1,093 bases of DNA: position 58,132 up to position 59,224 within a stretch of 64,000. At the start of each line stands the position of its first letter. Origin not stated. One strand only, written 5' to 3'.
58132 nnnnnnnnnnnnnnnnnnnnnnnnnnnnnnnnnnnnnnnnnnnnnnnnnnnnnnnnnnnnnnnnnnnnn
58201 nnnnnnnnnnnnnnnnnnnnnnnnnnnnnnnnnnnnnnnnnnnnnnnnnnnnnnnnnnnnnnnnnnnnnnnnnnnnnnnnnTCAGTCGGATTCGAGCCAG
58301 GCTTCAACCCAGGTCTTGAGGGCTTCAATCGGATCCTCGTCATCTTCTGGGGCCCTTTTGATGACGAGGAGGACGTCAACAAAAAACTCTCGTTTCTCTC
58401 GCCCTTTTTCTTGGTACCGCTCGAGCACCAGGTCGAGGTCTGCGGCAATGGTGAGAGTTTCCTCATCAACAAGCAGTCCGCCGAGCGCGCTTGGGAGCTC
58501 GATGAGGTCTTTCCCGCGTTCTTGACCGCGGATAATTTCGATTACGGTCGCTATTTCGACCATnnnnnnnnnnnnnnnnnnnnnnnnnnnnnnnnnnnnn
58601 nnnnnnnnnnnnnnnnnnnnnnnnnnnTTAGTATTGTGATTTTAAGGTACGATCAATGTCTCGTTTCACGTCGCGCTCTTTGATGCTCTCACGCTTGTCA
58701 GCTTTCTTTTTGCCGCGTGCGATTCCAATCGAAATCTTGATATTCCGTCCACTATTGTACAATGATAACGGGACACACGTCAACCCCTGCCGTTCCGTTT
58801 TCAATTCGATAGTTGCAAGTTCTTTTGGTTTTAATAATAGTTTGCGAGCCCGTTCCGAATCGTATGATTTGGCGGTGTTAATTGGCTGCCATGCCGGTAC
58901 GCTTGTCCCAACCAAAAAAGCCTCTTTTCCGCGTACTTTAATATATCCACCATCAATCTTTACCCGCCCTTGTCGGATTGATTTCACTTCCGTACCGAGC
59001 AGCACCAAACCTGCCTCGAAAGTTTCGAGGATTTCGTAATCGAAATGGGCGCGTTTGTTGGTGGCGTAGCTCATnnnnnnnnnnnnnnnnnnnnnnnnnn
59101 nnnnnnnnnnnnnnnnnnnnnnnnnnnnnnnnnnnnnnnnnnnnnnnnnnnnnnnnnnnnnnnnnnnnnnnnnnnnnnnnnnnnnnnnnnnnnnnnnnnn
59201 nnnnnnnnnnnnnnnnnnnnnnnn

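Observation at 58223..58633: Perfect 26-bp inverted repeats bracketing a small ORF, wedged between smpB and the tmRNA gene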

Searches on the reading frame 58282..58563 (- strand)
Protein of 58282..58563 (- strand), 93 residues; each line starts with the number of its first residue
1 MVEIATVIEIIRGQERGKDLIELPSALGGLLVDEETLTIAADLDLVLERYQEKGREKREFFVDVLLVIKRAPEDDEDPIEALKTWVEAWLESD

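Call 7: search_protein_families(library=pfam, proteins=[window:58282-58563:-], max_evalue=1)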
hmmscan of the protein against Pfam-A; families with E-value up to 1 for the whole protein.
window:58282-58563:- (93 aa): 1 family
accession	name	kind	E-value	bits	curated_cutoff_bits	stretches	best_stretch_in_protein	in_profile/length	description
PF17031.10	DUF5101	-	0.037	14.5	27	1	6-47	52-91/99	Domain of unknown function (DUF5101)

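Call 8: search_protein_families(library=padloc, proteins=[window:58282-58563:-], max_evalue=1)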
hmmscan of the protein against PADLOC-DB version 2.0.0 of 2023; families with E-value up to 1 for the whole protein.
window:58282-58563:- (93 aa): 0 families

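Call 10: find_encoding_contigs(protein=window:58282-58563:-, flank=6000, max_places=10)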
Protein window:58282-58563:- (93 aa): no gene with exactly this product is on record in the collection.

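Call 13: find_homologous_proteins(query=window:58282-58563:-, max_evalue=0.01)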
Query window:58282-58563:- (93 aa): 1 proteins with E <= 0.01 among 1 candidates.
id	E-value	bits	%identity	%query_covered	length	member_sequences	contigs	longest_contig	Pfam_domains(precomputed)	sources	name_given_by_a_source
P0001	9.8e-51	187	100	100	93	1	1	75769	-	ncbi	-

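Call 15: find_encoding_contigs(protein=P0001, flank=10000, max_places=10)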
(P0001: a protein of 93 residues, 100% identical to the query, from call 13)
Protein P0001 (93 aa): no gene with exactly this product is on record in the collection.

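Call 17: find_encoding_contigs(protein=P0003, flank=10000, max_places=10)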
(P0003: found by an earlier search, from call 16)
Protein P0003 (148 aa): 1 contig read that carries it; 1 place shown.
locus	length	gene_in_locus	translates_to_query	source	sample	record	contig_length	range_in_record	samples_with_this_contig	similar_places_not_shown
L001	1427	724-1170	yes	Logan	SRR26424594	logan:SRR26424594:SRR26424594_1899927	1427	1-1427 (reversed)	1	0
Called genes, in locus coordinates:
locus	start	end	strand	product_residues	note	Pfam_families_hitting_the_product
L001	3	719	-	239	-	?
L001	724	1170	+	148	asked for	PF01668:SmpB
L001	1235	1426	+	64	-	?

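Call 18: find_encoding_contigs(protein=P0005, flank=10000, max_places=10)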
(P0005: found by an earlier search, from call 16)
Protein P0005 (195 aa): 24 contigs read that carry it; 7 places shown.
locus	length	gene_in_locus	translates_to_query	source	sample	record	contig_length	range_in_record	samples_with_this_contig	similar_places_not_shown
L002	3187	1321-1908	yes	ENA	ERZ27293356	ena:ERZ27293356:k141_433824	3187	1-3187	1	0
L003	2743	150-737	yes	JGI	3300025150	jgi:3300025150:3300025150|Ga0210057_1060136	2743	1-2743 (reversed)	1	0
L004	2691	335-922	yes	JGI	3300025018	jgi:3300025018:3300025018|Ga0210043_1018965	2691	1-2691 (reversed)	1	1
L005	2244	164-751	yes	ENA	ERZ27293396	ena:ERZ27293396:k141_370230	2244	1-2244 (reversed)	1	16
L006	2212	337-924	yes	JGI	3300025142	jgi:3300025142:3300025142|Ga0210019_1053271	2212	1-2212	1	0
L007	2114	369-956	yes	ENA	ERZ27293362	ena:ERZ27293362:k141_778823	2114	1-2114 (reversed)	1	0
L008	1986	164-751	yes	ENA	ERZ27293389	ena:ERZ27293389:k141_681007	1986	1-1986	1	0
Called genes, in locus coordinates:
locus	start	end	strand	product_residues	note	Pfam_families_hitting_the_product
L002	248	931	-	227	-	-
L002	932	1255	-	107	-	PF13936:HTH_38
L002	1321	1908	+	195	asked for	-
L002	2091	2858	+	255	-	PF00300:His_Phos_1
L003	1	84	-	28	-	?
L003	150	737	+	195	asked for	-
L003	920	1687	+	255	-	PF00300:His_Phos_1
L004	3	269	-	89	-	?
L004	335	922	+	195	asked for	-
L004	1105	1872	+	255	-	PF00300:His_Phos_1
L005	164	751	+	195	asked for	-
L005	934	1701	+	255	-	PF00300:His_Phos_1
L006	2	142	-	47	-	?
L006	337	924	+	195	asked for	-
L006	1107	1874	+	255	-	PF00300:His_Phos_1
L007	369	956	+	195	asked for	-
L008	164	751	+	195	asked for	-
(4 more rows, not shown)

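Call 43: search_protein_representatives(protein=window:58282-58563:-)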
Query: 93 residues. Proteins with E-value up to 0.001 (for the whole library): 15; up to 1e-10: 4; up to 1e-30: 0. The best 15 are listed.
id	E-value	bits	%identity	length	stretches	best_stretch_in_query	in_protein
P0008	7.0e-21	90.1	48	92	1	3-93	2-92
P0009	1.8e-13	66.5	45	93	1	6-91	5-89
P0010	2.0e-12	63.1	44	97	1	6-93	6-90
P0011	1.0e-10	57.6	42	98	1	7-93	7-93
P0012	5.7e-10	55.2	41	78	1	15-90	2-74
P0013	2.4e-09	53.3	41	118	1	10-91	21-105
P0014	7.3e-09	51.7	37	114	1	13-93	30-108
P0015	7.6e-08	48.4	40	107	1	10-93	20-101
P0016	5.7e-07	45.6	41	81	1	16-91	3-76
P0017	4.6e-06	42.8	36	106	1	7-93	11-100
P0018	7.0e-05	39.0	35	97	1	5-90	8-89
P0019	9.2e-05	38.6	35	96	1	7-89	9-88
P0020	1.5e-04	37.9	35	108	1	10-91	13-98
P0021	1.6e-04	37.8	38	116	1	5-89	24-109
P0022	1.9e-04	37.6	41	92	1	14-90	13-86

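Call 45: find_homologous_proteins(query=A3, max_evalue=0.001)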
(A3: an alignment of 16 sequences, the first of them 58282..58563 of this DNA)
Query A3 (16 sequences) (93 aa, profile of the alignment): 7 proteins with E <= 0.001 among 1704 candidates.
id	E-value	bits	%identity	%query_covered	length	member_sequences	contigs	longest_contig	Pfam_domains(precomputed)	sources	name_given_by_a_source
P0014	8.3e-30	121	40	83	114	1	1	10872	-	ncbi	-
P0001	1.9e-27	113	100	100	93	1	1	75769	-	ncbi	-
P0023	2.9e-27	113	38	90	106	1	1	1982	-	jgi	jgi:hypothetical protein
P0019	5.6e-26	108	35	89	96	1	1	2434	-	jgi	jgi:hypothetical protein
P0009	9.9e-26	108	46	89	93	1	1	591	-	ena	-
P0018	4.3e-21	93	33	89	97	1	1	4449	-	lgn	-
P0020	6.0e-18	83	35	84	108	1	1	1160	-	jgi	jgi:hypothetical protein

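Call 46: find_encoding_contigs(protein=P0014, flank=3000, max_places=3)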
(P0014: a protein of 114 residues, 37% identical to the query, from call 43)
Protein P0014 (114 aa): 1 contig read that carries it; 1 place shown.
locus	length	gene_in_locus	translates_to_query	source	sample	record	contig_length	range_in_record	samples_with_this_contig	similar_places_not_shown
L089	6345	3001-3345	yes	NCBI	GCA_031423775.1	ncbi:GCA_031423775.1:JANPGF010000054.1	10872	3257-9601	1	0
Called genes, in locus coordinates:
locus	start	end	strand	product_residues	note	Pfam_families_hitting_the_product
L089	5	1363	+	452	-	PF13522:GATase_6, PF13537:GATase_7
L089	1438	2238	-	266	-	PF01734:Patatin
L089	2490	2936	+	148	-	PF01668:SmpB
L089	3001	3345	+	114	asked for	-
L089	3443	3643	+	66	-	-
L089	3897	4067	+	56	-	-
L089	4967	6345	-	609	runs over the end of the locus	PF02463:SMC_N (faint), PF11398:DUF2813 (faint), PF13175:AAA_15, PF13304:AAA_21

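Call 47: find_encoding_contigs(protein=P0018, flank=3000, max_places=3)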
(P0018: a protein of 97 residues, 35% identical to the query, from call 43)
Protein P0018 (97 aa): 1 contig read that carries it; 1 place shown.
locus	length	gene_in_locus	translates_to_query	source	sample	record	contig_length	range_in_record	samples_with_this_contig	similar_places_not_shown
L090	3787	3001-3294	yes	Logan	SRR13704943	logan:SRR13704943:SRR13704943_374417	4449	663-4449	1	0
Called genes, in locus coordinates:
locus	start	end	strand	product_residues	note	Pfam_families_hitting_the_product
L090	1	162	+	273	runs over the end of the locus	?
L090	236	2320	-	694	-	PF00004:AAA, PF17862:AAA_lid_3, PF01434:Peptidase_M41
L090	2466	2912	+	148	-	PF01668:SmpB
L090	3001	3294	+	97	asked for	-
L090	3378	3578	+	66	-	-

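Call 48: find_encoding_contigs(protein=P0019, flank=3000, max_places=3)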
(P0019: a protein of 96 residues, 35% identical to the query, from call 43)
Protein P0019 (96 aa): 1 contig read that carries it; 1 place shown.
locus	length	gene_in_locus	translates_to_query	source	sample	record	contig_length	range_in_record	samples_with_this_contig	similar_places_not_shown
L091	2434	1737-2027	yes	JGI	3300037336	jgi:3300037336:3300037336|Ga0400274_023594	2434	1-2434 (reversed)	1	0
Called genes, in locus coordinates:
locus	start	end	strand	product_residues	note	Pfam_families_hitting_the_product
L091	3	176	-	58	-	?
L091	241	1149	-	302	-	PF01734:Patatin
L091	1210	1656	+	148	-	PF01668:SmpB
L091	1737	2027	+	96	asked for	-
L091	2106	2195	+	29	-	-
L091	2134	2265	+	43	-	-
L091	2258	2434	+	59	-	?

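Call 49: find_encoding_contigs(protein=P0023, flank=3000, max_places=3)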
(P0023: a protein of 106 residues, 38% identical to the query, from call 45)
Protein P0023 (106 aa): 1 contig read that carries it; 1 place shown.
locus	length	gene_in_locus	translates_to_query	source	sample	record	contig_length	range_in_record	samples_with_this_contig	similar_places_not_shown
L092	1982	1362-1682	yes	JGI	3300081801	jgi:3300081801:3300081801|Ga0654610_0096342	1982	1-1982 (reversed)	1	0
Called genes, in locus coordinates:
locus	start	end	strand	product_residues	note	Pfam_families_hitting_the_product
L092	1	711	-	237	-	?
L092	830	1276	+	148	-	PF01668:SmpB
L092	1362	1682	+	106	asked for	-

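Call 62: search_protein_families(library=pfam, alignment_id=A3, max_evalue=0.1)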
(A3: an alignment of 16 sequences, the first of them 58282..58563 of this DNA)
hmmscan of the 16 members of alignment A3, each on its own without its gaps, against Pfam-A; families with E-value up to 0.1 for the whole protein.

A. member 1, window:58282-58563:- (93 aa): 1 family
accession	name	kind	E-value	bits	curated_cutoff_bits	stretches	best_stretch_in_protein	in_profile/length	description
PF17031.10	DUF5101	-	0.037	14.5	27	1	6-47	52-91/99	Domain of unknown function (DUF5101)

B. families by the number of members that match (of 16 scanned): 4 families
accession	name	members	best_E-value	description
PF00482.28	T2SSF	1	0.022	Type II secretion system (T2SS), protein F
PF17031.10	DUF5101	1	0.037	Domain of unknown function (DUF5101)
PF22409.2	TopoV_HHH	1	0.038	Topoisomerase V, HHH domain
PF05929.16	Phage_GPO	1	0.082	Phage capsid scaffolding protein (GPO) serine peptidase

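Call 63: search_solved_structures(query=A3, max_evalue=1)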
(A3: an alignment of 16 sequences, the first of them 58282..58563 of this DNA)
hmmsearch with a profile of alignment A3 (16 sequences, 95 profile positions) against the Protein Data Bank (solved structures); distinct sequences matched with E-value up to 1: 3.
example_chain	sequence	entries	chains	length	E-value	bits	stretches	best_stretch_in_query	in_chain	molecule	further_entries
7kl6_A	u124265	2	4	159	0.17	15.4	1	30-91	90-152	Phosphoribosyltransferase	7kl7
9dgo_C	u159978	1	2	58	0.28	14.7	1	55-93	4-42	Designed miniprotein cb_3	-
6zj3_SV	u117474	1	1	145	0.6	13.6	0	25-50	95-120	Ribosomal protein eS17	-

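Call 66: predict_structure(alignment_id=A4)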
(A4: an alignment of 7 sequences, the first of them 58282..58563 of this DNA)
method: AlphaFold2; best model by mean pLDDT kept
length: 93 residues; sequences in the alignment: 7
mean_pLDDT: 92.0   pTM: 0.79
mean pLDDT of the five models: 92.0, 81.7, 77.4, 76.2, 74.3
residues with pLDDT >= 90: 77; 70-90: 14; 50-70: 2; < 50: 0
segments of 3 or more residues with pLDDT < 50: none
pLDDT, mean of each block of 10 residues (from residue 1): 88 90 89 93 94 94 95 95 95 74
secondary structure, 60 per line:
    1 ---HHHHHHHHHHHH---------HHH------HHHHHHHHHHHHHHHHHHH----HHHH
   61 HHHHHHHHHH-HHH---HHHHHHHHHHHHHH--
elements in order: H4-15 H34-52 H57-70 H78-91

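Call 68: fold_search(model_id=the predicted structure, library=pdb)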
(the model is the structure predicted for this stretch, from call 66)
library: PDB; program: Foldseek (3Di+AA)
matches with E <= 10: 35; with E <= 0.001: 0
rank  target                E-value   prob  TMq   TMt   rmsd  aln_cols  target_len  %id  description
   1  8etq                  2.3e+00  0.15  0.42  0.18   9.7       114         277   13  Designed pentafoil knot protein folded into a trefoil knot (released 2023-10-25)
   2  1sd5                  3.5e+00  0.15  0.45  0.26  10.6        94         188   15  Crystal structure of Rv1626 (released 2004-09-21)
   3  1s8n                  4.2e+00  0.14  0.45  0.26  10.5        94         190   15  Crystal structure of Rv1626 from Mycobacterium tuberculosis (released 2004-09-21)
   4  8b3z_C                4.4e+00  0.12  0.32  0.38   6.7        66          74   12  SigE N-terminal Domain (released 2023-08-23)
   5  3qne                  4.7e+00  0.02  0.20  0.06  17.8       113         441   17  Candida albicans seryl-tRNA synthetase (released 2011-08-03)
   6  7egc_R                5.0e+00  0.06  0.27  0.14   9.9        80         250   16  p53-bound TFIID-based holo PIC on HDM2 promoter (released 2021-05-12)
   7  7ena_BA               5.0e+00  0.06  0.28  0.13   9.9        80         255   16  TFIID-based PIC-Mediator holo-complex in pre-assembled state (pre-hPIC-MED) (released 2021-05-26)
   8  3g2b                  5.6e+00  0.10  0.29  0.29   8.7        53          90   13  crystal structure of PqqD from xanthomonas campestris (released 2009-09-01)
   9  5cwg                  5.6e+00  0.07  0.31  0.16  11.7       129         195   14  Crystal structure of de novo designed helical repeat protein DHR10 (released 2015-12-16)
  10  2h9d_C                5.9e+00  0.06  0.31  0.30  14.0        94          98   11  Pyruvate-Bound Structure of the Isochorismate-Pyruvate Lyase from Pseudomonas aerugionsa (released 2006-08-15)
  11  2j91_B                6.3e+00  0.08  0.33  0.09   7.1        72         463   11  Crystal structure of Human Adenylosuccinate Lyase in complex with AMP (released 2006-11-07)
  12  7edx_R                6.3e+00  0.05  0.27  0.14  10.0        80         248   15  p53-bound TFIID-based core PIC on HDM2 promoter (released 2021-05-05)
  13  7eg8_R                6.3e+00  0.05  0.27  0.13  10.0        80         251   15  TFIID-based core PIC on PUMA promoter (released 2021-05-05)
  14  2nsa                  6.3e+00  0.04  0.24  0.14  11.7       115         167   11  Structures of and interactions between domains of trigger factor from Themotoga maritim (released 2007-03-27)
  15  4oqz                  6.3e+00  0.04  0.25  0.11  11.6        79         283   18  Streptomyces aurantiacus imine reductase (released 2014-10-22)
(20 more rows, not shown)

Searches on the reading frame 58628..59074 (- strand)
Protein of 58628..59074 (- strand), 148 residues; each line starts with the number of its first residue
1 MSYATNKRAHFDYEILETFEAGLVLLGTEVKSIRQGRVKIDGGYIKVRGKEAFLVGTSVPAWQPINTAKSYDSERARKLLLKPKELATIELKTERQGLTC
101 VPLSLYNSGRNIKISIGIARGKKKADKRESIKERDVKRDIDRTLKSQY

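Call 7: search_protein_families(library=pfam, proteins=[window:58628-59074:-], max_evalue=1)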
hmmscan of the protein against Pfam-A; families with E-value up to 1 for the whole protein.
window:58628-59074:- (148 aa): 1 family
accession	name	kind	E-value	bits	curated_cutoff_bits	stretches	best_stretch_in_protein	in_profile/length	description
PF01668.23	SmpB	-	2e-49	167.6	27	1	4-145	2-142/143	SmpB protein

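Call 11: find_encoding_contigs(protein=window:58628-59074:-, flank=6000, max_places=10)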
Protein window:58628-59074:- (148 aa): no gene with exactly this product is on record in the collection.

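Call 16: list_cluster_members(proteins=[P0001, window:58628-59074:-, window:56652-57284:-, window:57914-58270:-, window:59196-61223:+])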
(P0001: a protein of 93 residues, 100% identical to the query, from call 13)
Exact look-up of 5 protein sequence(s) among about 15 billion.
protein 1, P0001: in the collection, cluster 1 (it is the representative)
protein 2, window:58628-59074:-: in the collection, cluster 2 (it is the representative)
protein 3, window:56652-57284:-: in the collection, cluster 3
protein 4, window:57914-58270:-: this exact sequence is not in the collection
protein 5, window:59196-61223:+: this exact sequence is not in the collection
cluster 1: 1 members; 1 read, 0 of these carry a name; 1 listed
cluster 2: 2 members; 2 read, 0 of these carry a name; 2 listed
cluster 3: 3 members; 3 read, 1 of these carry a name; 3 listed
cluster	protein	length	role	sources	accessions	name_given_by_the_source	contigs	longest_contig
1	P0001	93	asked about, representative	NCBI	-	-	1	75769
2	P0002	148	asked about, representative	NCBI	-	-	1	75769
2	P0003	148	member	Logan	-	-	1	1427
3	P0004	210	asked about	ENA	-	-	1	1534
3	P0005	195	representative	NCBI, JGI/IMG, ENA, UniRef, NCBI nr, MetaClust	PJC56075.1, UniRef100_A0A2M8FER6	hypothetical protein CO026_02270 [Candidatus Kaiserbacteria bacterium ... | Uncharacterized protein n=1 Tax=Candidatus Kaiserbacteria bacterium ... | MAG: hypothetical protein CO026_02270 [Candidatus Kaiserbacteria bacterium ...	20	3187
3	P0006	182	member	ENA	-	-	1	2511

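Call 20: find_related_loci(query=window:58628-59074:-, collection=genome_contigs, flank=4000)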
Query window:58628-59074:- (148 aa) in genome_contigs; peptide patterns used: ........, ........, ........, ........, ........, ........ (x = any residue, [..] = any of these).
465 stretches matched a pattern; 332 encode a relative of the query (tblastn E <= 1e-3); the best 80 are kept; 80 distinct loci.
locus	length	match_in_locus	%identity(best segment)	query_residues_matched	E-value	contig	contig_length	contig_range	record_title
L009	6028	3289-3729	72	1-147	7e-71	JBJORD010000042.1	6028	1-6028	MAG: Candidatus Parcubacteria bacterium isolate yakimariver_2019_sw_WHONDRS-S19S_0060_B_bin.95 scaffold_3627406, whole g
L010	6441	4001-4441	74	1-147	7e-69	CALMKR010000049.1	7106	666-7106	MAG TPA_asm: uncultured bacterium isolate SRR5676466_bin.108_CONCOCT_v1.1_MAG genome assembly, contig: ERZ724530.3258, w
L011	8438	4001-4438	73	2-147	2e-68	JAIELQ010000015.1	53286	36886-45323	MAG: Patescibacteria group bacterium isolate co.spades.CONCOCT.1kb_083 c_000000000067, whole genome shotgun sequence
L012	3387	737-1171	73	3-147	3e-68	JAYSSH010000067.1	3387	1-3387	MAG: Candidatus Kaiserbacteria bacterium isolate GFS_12189 GFS_12189_66, whole genome shotgun sequence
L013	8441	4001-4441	70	2-148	6e-67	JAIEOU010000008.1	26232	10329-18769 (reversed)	MAG: Patescibacteria group bacterium isolate co.spades.DASTOOL.1kb_143 c_000000439436, whole genome shotgun sequence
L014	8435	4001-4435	72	3-147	2e-66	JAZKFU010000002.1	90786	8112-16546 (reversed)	MAG: Patescibacteria group bacterium isolate DC_RB_04_SPN110320-bin016 DCRB04SPN_B016_0_000000000002, whole genome shotg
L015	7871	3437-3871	71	3-147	4e-66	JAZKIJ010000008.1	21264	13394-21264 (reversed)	MAG: Patescibacteria group bacterium isolate ADI_DC_SW_02_SPN_11032020-bin026 DCSW02SPN_B026_0_000000000008, whole genom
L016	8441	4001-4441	71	1-147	1e-65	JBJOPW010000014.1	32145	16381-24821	MAG: Candidatus Parcubacteria bacterium isolate whiteclaycreek2_2019_sw_WHONDRS-S19S_0038_A_bin.8 scaffold_0000218, whol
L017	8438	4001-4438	68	2-147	2e-64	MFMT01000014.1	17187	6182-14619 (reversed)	MAG: Candidatus Kaiserbacteria bacterium RIFOXYD1_FULL_42_15 rifoxyd1_full_scaffold_1733, whole genome shotgun sequence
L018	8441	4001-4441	73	1-147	1e-67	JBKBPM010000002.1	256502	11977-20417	MAG: Candidatus Paceibacteria bacterium isolate 21H_026.bin.18 NODE_71_length_256502_cov_194.245927, whole genome shotgu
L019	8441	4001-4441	66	2-148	2e-61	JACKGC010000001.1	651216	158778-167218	MAG: Candidatus Nomurabacteria bacterium isolate HK-STAS-PATE-21 HK-STAS-PATE-21_1, whole genome shotgun sequence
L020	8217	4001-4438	66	2-147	2e-61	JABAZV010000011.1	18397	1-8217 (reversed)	MAG: Patescibacteria group bacterium isolate HE327_NSB044 NODE_3964_length_18397_cov_4.907807, whole genome shotgun sequ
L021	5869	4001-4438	63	2-147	1e-60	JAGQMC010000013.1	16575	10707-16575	MAG: Candidatus Kaiserbacteria bacterium isolate HKST-UBA32 k127_1317544, whole genome shotgun sequence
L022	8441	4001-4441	61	2-148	2e-58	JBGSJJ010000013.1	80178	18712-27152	MAG: Candidatus Paceibacteria bacterium isolate JTS-AC154 k141_4522948, whole genome shotgun sequence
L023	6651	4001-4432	64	2-145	4e-58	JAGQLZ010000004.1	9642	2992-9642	MAG: Candidatus Kaiserbacteria bacterium isolate HKST-UBA29 2010_149427, whole genome shotgun sequence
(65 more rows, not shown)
